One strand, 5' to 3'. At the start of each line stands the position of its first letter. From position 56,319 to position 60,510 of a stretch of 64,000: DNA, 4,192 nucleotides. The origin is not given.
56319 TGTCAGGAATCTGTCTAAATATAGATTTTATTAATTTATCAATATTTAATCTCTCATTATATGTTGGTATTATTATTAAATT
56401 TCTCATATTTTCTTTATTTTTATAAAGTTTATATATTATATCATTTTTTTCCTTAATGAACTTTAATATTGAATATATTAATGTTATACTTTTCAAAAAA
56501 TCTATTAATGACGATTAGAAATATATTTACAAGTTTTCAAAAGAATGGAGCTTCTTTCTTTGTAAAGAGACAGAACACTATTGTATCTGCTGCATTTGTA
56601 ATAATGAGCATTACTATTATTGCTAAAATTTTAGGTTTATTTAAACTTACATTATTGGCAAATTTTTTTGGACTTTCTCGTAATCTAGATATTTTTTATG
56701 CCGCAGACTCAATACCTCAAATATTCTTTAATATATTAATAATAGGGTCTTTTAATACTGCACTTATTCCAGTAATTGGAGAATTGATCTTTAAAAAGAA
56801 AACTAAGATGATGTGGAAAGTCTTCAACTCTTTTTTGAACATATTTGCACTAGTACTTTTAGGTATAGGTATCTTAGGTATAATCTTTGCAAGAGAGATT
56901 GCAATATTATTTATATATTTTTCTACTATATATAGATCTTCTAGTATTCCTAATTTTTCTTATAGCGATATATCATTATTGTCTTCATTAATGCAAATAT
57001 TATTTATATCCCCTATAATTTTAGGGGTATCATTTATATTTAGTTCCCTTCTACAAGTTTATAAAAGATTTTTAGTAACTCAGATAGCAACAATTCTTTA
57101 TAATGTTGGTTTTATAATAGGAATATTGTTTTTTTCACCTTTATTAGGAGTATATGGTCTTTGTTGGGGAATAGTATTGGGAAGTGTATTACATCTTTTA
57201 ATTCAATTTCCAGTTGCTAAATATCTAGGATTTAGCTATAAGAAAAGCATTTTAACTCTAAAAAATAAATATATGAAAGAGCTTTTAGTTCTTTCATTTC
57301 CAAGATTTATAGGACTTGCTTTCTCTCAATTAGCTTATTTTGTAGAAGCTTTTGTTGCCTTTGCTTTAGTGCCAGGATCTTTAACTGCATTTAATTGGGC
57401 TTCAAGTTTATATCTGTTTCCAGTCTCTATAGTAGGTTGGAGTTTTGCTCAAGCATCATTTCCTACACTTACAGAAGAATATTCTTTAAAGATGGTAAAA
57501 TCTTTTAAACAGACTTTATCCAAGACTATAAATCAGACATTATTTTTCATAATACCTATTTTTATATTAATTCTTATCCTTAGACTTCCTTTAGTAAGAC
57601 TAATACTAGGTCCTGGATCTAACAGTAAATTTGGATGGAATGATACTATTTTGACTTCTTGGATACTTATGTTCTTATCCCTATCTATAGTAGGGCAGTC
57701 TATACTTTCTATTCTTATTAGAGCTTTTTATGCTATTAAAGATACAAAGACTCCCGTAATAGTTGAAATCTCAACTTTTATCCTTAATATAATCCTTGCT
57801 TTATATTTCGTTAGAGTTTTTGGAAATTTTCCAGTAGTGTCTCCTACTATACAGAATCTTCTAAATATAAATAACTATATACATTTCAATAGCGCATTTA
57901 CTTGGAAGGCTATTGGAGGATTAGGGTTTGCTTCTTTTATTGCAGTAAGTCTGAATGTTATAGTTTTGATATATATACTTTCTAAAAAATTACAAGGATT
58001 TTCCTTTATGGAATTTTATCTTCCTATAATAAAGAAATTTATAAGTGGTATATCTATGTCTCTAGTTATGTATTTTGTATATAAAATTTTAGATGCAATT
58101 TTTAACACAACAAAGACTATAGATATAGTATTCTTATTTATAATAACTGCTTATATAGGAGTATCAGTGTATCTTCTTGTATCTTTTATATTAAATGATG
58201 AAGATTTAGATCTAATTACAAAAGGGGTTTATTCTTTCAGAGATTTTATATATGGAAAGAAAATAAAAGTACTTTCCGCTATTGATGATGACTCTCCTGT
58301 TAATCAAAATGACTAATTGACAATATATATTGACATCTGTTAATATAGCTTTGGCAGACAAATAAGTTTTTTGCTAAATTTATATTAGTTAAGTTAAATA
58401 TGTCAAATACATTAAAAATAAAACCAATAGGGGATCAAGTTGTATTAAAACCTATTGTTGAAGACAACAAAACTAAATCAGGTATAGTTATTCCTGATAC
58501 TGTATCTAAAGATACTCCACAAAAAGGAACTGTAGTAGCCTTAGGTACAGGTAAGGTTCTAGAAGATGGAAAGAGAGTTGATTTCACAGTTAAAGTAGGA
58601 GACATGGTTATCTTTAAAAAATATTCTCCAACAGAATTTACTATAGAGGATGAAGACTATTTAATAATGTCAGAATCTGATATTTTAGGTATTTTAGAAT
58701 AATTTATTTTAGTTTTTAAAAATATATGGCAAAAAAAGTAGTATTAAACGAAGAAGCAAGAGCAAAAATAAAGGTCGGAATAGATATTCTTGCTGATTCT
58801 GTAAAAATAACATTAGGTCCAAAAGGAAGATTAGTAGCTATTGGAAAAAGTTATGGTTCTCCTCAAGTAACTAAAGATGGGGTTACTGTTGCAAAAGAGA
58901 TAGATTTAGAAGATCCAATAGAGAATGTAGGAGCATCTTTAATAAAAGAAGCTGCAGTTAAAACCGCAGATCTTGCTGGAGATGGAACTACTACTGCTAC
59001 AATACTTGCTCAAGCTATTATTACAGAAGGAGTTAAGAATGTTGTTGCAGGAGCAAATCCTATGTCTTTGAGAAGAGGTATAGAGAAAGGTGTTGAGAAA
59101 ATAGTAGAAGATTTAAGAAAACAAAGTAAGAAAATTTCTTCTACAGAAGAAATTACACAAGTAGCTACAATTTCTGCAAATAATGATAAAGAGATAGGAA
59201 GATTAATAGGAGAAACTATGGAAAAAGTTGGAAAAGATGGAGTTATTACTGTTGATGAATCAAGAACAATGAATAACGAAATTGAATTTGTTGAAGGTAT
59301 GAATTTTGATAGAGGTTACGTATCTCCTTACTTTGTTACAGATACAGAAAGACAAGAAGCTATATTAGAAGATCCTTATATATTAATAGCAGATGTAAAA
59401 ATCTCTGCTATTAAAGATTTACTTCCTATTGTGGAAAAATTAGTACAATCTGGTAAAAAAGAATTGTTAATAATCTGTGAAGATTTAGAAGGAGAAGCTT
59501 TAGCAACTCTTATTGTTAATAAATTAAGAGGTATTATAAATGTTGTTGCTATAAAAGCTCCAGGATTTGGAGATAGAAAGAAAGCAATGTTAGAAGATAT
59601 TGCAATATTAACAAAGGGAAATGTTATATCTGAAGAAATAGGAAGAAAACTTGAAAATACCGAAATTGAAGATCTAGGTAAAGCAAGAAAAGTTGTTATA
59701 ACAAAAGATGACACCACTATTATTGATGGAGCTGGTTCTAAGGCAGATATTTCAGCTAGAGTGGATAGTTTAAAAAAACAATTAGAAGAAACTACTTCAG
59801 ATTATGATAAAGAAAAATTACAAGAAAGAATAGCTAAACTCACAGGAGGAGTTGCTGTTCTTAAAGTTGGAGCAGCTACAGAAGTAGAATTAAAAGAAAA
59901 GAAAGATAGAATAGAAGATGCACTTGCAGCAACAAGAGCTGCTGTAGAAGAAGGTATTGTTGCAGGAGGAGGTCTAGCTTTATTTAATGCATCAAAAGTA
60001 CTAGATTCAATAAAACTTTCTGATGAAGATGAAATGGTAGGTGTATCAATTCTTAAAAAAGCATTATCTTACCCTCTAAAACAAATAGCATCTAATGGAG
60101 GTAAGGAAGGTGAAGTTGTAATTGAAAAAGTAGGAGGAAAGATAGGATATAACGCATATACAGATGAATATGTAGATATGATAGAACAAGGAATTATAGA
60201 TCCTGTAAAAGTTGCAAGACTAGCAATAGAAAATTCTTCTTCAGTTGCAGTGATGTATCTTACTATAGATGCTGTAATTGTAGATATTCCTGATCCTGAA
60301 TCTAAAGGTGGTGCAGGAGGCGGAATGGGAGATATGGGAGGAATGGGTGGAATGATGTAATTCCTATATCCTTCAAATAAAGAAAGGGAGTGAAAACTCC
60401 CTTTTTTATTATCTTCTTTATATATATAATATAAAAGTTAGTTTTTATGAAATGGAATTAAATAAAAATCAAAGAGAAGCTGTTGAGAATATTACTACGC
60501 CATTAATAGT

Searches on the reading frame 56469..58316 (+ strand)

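Call 100: search_protein_families(library=pfam, proteins=[window:56469-58316:+], max_evalue=0.00001)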
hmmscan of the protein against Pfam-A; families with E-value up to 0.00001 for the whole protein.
window:56469-58316:+ (615 aa): 2 families
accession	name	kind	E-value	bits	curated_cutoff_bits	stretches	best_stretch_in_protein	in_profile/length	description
PF03023.19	MurJ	-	1.9e-52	178.8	27.4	1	63-452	1-376/451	Lipid II flippase MurJ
PF01554.23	MatE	-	5.1e-07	30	24.9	1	280-444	3-159/161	MatE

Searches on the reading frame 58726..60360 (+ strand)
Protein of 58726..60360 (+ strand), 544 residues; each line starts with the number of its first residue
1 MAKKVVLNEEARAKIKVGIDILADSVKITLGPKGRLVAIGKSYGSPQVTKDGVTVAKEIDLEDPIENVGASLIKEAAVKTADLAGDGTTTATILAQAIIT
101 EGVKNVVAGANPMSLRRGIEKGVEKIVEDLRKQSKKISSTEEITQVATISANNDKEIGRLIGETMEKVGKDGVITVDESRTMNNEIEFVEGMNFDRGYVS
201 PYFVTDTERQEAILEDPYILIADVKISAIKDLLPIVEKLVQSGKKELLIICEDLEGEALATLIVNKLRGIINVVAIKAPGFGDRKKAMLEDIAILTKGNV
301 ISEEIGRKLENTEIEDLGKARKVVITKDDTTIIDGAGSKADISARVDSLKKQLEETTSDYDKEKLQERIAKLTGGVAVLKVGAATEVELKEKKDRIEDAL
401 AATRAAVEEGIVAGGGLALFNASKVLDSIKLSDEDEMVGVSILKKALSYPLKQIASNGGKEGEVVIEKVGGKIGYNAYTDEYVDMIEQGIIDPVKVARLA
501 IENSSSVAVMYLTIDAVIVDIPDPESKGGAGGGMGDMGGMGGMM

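Call 100: search_protein_families(library=pfam, proteins=[window:58726-60360:+], max_evalue=0.00001)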
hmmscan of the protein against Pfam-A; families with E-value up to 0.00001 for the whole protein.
window:58726-60360:+ (544 aa): 1 family
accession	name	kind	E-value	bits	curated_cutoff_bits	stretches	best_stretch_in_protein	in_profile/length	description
PF00118.29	Cpn60_TCP1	-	8.5e-71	239.5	34.3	1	22-521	1-489/490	TCP-1/cpn60 chaperonin family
